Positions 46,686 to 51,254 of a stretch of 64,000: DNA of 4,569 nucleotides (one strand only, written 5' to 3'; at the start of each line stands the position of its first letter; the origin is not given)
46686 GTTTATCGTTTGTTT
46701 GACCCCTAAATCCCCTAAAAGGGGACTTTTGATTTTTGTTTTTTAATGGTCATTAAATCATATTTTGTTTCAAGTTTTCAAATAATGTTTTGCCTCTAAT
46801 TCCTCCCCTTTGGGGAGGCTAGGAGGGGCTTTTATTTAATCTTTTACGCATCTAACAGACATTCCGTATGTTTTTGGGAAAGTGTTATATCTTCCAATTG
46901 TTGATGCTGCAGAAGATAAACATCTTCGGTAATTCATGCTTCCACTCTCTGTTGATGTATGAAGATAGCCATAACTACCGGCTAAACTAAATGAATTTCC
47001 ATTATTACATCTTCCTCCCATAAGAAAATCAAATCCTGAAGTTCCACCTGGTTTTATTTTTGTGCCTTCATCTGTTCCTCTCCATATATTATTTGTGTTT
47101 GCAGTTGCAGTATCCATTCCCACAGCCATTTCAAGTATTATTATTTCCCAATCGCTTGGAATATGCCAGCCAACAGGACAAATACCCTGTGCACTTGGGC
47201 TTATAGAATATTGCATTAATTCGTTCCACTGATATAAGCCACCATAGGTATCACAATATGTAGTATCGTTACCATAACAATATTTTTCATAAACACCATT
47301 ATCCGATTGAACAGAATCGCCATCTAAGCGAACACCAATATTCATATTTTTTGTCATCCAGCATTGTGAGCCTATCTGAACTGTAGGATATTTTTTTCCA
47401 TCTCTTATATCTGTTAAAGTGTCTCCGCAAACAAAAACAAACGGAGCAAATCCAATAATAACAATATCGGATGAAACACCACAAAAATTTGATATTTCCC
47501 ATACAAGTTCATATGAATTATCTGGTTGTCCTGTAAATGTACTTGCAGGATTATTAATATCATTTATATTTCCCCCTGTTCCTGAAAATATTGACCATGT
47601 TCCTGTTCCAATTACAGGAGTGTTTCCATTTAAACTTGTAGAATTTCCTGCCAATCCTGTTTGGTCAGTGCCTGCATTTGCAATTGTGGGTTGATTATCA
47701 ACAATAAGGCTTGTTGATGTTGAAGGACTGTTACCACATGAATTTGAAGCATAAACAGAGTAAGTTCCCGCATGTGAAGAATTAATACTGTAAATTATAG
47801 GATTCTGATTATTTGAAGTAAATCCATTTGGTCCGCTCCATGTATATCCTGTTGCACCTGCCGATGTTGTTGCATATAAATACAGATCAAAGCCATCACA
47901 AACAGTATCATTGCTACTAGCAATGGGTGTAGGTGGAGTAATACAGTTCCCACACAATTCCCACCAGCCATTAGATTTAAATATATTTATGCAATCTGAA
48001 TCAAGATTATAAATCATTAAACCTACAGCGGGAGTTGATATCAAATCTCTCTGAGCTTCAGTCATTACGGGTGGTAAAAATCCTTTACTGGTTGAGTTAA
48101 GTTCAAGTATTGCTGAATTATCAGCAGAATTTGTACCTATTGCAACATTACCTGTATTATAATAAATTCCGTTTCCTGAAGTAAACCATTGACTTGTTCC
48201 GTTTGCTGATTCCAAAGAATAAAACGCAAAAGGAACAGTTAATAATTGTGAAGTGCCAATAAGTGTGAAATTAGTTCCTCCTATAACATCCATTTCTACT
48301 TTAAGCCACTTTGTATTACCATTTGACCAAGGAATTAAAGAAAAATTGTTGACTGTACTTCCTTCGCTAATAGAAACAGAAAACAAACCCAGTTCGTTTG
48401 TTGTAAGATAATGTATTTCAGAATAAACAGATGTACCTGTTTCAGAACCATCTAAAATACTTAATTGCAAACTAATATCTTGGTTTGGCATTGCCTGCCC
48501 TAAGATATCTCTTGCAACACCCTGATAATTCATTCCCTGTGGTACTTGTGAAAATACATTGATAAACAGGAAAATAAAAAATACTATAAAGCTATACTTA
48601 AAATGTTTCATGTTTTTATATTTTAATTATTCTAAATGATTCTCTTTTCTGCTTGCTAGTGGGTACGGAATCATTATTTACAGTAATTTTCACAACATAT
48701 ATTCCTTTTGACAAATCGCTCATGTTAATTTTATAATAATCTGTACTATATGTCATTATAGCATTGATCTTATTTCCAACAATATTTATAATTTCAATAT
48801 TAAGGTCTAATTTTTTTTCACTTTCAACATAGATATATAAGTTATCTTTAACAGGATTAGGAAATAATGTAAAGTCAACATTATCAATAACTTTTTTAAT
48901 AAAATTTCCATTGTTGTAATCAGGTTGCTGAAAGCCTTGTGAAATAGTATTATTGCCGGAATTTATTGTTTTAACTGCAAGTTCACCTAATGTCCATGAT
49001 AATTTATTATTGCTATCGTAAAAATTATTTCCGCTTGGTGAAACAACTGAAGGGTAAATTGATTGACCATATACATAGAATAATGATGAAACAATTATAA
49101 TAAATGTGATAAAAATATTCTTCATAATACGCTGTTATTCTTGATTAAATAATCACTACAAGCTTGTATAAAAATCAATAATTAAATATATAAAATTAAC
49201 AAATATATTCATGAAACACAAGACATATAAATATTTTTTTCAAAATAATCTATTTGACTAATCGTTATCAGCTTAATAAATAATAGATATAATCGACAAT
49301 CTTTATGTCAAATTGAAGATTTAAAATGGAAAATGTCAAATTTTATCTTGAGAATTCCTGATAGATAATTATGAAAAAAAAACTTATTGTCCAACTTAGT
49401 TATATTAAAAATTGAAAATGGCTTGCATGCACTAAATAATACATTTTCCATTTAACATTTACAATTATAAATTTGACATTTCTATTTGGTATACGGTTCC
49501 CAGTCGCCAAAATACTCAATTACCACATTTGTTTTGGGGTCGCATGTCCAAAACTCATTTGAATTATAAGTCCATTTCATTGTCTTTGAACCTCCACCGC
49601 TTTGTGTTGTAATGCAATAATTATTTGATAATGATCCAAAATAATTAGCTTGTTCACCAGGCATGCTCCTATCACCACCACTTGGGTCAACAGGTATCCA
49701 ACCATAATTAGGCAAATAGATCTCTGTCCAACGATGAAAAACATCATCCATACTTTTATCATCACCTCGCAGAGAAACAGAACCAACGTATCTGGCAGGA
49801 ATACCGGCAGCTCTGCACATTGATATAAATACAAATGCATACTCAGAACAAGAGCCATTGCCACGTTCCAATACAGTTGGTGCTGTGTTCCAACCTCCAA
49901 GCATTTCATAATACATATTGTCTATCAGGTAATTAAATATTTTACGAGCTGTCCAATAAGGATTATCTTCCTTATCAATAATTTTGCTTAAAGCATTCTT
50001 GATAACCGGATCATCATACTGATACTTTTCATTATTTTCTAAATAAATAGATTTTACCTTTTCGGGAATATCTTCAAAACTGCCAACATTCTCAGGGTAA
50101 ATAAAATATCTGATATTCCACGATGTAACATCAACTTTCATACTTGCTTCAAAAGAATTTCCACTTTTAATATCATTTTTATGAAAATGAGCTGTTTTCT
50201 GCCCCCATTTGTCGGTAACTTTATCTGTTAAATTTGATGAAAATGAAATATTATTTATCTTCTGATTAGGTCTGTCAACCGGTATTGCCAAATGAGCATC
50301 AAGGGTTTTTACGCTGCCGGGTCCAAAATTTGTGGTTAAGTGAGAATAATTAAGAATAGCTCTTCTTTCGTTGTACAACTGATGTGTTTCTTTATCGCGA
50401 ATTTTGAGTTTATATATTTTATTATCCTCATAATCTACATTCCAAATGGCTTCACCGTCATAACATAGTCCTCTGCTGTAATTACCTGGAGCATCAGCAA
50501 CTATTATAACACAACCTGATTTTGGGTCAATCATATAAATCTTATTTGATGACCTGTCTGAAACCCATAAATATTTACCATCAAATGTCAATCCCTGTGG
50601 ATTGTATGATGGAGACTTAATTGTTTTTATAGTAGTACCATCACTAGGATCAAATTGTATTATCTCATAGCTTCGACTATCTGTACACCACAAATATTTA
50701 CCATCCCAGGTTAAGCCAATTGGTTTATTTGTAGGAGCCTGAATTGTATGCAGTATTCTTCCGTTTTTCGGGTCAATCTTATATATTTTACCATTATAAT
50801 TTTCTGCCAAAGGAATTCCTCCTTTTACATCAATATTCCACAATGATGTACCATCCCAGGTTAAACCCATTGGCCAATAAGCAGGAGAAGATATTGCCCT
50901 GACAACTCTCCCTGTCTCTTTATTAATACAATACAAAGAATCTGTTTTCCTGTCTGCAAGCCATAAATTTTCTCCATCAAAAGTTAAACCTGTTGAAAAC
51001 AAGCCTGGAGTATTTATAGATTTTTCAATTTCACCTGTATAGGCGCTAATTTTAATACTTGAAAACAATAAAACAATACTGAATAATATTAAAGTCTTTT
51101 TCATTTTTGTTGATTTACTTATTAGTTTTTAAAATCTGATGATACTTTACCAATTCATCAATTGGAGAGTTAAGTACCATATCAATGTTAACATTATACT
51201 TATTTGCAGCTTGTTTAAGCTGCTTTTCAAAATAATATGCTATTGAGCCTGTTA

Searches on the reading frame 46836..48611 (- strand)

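Call 67: search_protein_families(library=pfam, proteins=[window:46836-48611:-], max_evalue=0.00001)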
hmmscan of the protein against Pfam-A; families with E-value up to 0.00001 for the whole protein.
window:46836-48611:- (591 aa): 2 families
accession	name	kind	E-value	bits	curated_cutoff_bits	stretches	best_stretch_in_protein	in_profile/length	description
PF09603.15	Fib_succ_major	-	5.1e-33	115.3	33.9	1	411-590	1-187/187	Fibrobacter succinogenes major domain (Fib_succ_major)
PF19408.5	PKD_6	-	4e-07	30.7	25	1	227-299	5-79/82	PKD-like domain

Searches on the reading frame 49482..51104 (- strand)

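Call 67: search_protein_families(library=pfam, proteins=[window:49482-51104:-], max_evalue=0.00001)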
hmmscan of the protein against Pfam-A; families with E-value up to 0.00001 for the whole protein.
window:49482-51104:- (540 aa): 4 families
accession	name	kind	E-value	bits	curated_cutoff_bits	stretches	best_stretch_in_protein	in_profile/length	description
PF01841.26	Transglut_core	-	2e-24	86.4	23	1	373-474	5-108/108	Transglutaminase-like superfamily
PF21959.2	DUF6923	-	9.4e-09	35.8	27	0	102-159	106-165/234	Repeat of unknown function (DUF6923)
PF24684.1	Vgb_lyase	-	1.1e-06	28.2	50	0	100-196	155-253/290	Virginiamycin B lyase family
PF13360.13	PQQ_2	-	9.5e-06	25.9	27.6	0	99-161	173-232/233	Outer membrane protein assembly factor BamB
